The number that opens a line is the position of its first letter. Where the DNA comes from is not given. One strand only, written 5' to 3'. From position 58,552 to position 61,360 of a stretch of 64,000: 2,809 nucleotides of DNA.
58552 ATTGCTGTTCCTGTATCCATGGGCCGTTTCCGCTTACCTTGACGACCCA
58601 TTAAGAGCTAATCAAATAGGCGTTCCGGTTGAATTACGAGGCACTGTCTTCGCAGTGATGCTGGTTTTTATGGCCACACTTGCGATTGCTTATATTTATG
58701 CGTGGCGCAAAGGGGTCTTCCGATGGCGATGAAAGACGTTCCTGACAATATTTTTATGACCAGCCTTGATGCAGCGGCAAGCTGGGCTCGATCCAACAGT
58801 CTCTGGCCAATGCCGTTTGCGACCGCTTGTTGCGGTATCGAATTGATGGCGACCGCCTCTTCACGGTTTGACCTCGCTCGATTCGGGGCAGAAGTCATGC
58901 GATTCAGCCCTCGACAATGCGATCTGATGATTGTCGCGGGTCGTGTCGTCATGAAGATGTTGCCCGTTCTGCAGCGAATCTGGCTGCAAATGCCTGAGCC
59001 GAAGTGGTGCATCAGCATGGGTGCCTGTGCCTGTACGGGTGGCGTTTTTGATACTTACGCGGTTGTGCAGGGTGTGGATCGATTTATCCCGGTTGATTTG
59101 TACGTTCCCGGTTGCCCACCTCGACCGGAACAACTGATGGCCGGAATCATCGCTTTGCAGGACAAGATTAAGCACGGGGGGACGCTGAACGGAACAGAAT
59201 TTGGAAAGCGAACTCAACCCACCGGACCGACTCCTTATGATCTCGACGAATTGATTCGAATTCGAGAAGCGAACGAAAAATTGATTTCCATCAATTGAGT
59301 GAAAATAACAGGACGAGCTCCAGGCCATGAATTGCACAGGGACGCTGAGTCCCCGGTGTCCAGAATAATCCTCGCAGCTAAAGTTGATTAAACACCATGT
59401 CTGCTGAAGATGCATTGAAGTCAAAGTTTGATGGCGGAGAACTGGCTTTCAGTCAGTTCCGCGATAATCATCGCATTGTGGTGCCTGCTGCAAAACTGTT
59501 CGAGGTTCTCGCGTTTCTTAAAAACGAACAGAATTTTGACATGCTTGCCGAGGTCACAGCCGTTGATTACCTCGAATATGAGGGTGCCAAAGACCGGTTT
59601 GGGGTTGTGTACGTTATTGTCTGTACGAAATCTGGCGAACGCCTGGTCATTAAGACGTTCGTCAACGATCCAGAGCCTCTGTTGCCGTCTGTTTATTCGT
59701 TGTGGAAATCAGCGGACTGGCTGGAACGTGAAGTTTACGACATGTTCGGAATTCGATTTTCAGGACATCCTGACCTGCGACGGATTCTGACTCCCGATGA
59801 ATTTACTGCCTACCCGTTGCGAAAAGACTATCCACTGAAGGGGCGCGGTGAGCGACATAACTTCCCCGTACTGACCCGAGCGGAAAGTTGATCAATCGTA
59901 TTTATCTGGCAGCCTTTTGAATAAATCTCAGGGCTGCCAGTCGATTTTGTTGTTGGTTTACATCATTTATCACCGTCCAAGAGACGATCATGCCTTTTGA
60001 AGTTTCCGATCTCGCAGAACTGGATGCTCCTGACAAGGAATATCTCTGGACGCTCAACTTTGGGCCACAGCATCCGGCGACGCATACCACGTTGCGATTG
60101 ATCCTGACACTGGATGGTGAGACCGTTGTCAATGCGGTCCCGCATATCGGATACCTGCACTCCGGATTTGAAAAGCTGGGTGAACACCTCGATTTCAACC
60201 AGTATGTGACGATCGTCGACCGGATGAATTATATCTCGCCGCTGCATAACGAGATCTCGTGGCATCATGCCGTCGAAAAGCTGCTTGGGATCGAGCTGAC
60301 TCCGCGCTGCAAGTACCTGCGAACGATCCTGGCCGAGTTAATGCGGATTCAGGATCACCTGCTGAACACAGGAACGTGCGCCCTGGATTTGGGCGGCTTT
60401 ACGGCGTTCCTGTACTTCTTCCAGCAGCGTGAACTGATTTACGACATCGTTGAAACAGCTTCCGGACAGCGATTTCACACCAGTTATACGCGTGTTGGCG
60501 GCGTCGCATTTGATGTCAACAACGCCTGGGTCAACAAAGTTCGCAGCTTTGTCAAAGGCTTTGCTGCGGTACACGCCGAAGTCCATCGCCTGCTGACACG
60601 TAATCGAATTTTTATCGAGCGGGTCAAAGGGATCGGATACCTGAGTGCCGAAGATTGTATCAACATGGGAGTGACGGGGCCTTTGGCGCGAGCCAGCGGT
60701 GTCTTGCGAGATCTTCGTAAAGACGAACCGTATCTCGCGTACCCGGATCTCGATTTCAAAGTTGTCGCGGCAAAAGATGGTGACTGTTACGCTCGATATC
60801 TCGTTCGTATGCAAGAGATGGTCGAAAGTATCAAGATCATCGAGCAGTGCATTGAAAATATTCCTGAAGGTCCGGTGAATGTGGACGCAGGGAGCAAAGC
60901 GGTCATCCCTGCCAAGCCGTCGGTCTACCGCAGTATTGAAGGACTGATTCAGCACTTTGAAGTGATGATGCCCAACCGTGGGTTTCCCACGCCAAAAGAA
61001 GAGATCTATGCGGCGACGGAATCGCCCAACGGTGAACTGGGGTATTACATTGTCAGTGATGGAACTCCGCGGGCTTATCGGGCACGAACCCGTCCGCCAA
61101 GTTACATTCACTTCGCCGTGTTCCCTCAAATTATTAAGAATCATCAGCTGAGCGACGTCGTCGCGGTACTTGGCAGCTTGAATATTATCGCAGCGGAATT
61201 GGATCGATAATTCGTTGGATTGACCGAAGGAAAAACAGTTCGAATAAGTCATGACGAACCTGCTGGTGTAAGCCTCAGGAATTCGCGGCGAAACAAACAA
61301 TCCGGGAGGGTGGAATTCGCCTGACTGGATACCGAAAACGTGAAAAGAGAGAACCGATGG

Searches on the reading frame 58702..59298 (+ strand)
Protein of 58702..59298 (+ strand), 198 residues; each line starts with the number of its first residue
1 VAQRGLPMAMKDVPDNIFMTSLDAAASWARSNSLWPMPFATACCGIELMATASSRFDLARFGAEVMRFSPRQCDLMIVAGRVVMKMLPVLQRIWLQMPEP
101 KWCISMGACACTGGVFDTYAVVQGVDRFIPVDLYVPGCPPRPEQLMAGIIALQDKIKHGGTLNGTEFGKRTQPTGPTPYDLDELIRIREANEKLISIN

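Call 12: search_protein_families(library=pfam, proteins=[window:58702-59298:+], max_evalue=0.001)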
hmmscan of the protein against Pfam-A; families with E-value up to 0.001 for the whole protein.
window:58702-59298:+ (198 aa): 1 family
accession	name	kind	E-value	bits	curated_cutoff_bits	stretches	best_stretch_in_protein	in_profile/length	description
PF01058.29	Oxidored_q6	-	2.2e-28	99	27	1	43-152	1-128/128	NADH ubiquinone oxidoreductase, 20 Kd subunit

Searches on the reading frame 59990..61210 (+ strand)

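Call 12: search_protein_families(library=pfam, proteins=[window:59990-61210:+], max_evalue=0.001)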
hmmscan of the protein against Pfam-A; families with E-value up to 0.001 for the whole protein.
window:59990-61210:+ (406 aa): 1 family
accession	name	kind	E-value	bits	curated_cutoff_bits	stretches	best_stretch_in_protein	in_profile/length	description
PF00346.24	Complex1_49kDa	-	4.1e-107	357.7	24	1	133-406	1-271/271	Respiratory-chain NADH dehydrogenase, 49 Kd subunit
